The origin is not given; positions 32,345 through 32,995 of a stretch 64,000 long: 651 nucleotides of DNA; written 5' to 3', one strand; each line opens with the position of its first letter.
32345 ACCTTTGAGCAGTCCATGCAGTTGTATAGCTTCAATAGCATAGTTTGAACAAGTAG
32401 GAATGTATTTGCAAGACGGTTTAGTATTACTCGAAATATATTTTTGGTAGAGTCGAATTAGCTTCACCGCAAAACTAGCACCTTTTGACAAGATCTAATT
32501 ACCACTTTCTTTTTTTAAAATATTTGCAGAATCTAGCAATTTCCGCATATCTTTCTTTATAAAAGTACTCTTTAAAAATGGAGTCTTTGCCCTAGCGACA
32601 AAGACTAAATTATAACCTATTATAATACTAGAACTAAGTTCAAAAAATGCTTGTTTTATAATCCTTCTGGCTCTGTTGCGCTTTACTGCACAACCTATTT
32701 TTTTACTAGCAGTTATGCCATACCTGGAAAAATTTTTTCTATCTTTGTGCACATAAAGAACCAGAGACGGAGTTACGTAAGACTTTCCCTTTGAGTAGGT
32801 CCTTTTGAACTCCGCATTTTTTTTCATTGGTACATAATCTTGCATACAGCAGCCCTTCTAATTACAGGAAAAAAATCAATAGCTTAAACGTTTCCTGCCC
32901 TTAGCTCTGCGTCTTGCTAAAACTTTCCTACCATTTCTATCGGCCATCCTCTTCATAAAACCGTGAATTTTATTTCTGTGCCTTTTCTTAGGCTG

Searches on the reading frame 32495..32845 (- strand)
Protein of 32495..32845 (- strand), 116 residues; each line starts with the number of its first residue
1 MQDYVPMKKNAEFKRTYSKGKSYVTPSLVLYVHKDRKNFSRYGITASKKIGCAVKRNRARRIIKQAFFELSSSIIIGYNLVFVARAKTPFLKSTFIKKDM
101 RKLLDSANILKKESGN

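Call 55: search_protein_families(library=pfam, proteins=[window:32495-32845:-], max_evalue=0.01)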
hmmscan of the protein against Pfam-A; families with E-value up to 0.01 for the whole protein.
window:32495-32845:- (116 aa): 1 family
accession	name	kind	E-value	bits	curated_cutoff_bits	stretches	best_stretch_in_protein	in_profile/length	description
PF00825.24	Ribonuclease_P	-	4.8e-23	81.7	22.3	1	6-107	6-108/109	Ribonuclease P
